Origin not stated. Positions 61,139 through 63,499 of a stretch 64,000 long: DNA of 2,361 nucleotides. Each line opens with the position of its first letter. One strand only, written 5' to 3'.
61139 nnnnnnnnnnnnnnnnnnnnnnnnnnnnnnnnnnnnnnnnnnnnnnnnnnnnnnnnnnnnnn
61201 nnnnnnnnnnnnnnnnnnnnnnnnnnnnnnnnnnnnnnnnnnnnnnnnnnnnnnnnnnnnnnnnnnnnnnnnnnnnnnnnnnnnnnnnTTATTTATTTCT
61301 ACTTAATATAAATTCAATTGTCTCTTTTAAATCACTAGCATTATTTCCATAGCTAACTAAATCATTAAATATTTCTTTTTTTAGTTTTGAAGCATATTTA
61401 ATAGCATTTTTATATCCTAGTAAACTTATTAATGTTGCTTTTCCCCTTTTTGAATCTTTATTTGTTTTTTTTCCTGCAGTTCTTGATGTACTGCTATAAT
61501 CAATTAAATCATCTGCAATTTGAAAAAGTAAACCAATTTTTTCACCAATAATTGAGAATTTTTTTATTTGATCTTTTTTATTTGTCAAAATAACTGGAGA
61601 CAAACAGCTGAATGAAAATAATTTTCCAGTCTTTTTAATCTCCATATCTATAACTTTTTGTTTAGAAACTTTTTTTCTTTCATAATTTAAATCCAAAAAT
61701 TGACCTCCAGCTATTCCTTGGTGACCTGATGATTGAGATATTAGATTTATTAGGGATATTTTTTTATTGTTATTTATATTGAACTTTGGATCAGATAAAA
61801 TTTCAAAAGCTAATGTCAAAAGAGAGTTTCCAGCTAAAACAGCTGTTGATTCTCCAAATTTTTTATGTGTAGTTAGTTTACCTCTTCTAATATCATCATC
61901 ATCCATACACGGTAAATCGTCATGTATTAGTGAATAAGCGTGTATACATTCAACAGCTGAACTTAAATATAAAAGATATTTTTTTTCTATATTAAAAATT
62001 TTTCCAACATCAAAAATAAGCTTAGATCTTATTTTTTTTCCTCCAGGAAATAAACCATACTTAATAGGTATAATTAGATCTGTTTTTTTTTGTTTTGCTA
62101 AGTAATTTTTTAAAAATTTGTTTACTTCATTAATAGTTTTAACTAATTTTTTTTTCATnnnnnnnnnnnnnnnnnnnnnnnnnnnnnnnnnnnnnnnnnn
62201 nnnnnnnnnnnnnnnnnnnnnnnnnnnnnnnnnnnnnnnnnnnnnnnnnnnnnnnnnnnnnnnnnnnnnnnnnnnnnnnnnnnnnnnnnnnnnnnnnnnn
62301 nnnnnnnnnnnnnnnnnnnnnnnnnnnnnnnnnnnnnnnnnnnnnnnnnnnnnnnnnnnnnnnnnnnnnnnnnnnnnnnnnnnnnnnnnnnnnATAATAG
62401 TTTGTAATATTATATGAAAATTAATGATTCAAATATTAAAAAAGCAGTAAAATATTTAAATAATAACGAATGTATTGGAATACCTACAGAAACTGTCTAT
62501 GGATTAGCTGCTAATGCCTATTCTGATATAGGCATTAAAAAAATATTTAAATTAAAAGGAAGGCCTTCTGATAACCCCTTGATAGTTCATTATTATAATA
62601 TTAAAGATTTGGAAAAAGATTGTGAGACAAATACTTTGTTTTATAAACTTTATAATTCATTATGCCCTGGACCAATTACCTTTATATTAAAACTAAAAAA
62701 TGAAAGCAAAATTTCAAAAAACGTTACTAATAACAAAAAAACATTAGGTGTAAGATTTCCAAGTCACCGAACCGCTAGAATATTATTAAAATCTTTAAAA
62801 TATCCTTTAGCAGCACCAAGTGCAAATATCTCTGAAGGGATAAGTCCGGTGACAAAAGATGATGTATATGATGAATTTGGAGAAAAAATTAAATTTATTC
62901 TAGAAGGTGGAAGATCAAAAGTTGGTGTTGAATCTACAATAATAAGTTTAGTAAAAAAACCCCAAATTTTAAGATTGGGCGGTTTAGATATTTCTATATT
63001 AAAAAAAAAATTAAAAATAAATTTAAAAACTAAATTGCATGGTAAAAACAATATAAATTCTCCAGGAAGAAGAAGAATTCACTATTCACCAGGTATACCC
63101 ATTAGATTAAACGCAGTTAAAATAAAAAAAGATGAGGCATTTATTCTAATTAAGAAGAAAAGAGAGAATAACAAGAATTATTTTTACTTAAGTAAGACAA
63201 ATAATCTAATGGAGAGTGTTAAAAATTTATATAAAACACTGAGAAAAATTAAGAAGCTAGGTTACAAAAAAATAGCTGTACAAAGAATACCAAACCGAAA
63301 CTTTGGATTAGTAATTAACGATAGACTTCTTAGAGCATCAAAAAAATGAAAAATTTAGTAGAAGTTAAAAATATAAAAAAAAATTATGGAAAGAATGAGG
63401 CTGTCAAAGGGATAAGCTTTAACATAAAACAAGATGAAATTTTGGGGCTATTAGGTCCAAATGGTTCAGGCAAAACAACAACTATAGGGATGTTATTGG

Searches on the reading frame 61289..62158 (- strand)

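Call 22: search_protein_families(library=pfam, proteins=[window:61289-62158:-], max_evalue=0.01)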
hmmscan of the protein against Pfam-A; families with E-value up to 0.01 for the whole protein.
window:61289-62158:- (289 aa): 1 family
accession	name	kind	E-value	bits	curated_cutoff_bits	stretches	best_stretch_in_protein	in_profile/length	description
PF00348.22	polyprenyl_synt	-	1.2e-51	175.8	27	1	31-264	7-234/251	Polyprenyl synthetase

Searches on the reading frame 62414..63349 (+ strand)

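Call 22: search_protein_families(library=pfam, proteins=[window:62414-63349:+], max_evalue=0.01)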
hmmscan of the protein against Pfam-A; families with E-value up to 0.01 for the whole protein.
window:62414-63349:+ (311 aa): 2 families
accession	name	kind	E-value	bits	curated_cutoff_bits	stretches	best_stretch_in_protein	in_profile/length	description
PF01300.24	Sua5_yciO_yrdC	-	1.4e-52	178.2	25.1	1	14-189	2-178/178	Telomere recombination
PF03481.19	Sua5_C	-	9.7e-14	52.5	22.9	1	207-309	20-135/136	Threonylcarbamoyl-AMP synthase, C-terminal domain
